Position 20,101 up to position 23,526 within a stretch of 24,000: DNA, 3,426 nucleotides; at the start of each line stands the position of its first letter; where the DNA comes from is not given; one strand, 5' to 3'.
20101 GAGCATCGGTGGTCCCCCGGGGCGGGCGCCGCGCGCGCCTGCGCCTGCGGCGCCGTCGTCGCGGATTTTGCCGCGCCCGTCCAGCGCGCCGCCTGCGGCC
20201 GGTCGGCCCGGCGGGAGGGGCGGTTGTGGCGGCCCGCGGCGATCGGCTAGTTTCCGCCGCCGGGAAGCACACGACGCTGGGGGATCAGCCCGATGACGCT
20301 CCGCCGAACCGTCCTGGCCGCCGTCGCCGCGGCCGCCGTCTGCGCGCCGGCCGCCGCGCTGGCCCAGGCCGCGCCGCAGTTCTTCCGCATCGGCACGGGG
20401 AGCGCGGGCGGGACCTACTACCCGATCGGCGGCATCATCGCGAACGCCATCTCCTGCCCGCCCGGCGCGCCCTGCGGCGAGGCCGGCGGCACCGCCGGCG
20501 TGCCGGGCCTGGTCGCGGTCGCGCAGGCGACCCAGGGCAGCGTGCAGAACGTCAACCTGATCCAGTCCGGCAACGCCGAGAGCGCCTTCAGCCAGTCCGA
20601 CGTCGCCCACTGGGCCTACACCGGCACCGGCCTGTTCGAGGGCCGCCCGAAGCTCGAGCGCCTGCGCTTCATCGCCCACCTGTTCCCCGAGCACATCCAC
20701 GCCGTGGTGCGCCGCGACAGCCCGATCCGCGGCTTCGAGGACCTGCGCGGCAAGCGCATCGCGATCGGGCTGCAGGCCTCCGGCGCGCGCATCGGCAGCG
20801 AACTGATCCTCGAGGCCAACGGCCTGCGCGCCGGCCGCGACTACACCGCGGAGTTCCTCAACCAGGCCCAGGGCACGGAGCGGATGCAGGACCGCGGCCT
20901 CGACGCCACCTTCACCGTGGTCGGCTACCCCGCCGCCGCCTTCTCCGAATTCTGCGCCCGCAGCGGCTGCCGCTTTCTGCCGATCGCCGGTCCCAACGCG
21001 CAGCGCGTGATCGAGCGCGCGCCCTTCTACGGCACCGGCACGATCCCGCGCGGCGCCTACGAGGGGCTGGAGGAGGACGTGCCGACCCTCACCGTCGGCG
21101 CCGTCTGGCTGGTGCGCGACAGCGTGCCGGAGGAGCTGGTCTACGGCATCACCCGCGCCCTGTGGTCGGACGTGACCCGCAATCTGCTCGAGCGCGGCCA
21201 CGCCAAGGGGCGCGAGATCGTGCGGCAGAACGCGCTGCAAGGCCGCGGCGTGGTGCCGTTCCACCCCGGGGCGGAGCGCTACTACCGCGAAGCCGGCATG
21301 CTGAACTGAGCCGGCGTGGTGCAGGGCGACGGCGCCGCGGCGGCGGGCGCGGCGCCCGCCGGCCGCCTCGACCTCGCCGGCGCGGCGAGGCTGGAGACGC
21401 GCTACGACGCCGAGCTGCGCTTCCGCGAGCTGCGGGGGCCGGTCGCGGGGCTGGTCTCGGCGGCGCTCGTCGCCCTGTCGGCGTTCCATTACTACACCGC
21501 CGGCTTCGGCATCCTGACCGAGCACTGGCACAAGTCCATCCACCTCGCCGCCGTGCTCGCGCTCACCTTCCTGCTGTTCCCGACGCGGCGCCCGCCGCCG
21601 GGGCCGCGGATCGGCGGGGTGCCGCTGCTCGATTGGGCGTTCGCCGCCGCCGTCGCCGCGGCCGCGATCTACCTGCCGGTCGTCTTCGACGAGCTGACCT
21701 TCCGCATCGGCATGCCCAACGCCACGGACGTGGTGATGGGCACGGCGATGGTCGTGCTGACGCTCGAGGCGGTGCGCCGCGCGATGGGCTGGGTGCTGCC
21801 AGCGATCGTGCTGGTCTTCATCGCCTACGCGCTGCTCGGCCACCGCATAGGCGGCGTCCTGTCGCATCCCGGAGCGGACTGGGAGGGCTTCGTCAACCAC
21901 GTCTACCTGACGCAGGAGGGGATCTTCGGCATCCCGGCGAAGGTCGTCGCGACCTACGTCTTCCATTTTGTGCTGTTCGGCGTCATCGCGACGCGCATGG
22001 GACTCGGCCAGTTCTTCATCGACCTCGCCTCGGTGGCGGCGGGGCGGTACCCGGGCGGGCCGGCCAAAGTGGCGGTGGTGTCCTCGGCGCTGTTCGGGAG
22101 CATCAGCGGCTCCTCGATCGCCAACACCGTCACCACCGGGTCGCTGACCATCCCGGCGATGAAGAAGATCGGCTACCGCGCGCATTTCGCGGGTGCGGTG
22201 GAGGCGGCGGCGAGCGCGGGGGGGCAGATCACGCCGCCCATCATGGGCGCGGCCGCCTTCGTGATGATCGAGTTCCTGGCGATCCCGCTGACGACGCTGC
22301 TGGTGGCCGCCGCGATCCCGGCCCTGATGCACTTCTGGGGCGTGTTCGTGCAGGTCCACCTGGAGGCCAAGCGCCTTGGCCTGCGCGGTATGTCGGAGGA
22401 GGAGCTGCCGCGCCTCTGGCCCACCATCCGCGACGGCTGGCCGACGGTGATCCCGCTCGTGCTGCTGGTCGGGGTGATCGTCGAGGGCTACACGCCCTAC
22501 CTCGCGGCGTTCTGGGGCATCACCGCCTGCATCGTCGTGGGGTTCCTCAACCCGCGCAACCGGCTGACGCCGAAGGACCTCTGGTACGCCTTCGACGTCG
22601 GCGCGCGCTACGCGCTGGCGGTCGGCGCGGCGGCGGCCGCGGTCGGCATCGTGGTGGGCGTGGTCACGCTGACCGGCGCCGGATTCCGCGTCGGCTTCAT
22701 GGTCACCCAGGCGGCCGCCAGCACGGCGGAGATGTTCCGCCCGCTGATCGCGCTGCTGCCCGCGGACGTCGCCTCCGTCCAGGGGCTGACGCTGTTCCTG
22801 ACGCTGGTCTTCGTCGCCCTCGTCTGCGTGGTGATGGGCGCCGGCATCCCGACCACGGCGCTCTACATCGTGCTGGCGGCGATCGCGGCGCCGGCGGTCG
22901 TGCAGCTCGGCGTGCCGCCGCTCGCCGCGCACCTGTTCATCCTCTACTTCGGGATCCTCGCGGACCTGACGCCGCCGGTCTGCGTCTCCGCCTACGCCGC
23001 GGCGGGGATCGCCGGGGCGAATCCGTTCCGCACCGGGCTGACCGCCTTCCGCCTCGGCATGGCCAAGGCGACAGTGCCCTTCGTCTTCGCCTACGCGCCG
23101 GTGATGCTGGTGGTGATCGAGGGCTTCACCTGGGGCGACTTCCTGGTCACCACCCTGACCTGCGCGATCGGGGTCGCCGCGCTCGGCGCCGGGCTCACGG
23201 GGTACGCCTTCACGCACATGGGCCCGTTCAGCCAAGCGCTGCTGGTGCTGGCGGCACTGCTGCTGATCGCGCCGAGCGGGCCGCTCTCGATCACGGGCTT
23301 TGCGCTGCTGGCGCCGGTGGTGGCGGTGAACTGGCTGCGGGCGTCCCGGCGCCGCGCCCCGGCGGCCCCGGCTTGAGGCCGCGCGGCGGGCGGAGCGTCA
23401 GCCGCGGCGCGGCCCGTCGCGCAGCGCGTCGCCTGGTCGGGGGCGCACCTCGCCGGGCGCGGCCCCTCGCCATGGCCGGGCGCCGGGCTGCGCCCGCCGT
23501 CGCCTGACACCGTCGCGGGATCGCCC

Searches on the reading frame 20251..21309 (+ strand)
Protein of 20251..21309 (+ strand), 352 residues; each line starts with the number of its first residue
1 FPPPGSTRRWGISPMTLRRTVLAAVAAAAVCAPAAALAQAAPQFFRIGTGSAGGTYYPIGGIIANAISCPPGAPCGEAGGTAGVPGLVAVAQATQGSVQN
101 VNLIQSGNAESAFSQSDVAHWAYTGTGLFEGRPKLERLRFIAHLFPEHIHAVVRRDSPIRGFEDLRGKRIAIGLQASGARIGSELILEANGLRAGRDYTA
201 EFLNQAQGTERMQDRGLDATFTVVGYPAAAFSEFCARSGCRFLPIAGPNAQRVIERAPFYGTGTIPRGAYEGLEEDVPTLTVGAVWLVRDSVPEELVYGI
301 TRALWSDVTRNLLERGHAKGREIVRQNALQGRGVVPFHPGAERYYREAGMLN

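Call 57: search_protein_families(library=pfam, proteins=[window:20251-21309:+], max_evalue=0.001)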
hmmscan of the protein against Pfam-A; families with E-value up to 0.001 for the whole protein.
window:20251-21309:+ (352 aa): 2 families
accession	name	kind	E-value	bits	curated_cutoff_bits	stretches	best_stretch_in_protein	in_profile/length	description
PF16868.10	NMT1_3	-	1.5e-71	241.8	27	1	47-349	1-289/289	NMT1-like family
PF12974.12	Phosphonate-bd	-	8.3e-08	32.3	27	1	149-206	87-145/242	ABC transporter, phosphonate, periplasmic substrate-binding protein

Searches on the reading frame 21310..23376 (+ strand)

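Call 57: search_protein_families(library=pfam, proteins=[window:21310-23376:+], max_evalue=0.001)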
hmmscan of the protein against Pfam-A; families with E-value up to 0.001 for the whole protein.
window:21310-23376:+ (688 aa): 1 family
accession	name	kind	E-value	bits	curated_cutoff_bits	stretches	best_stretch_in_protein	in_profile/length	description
PF06808.19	DctM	-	4.7e-99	332.5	23.8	1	147-603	2-408/413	Tripartite ATP-independent periplasmic transporter, DctM component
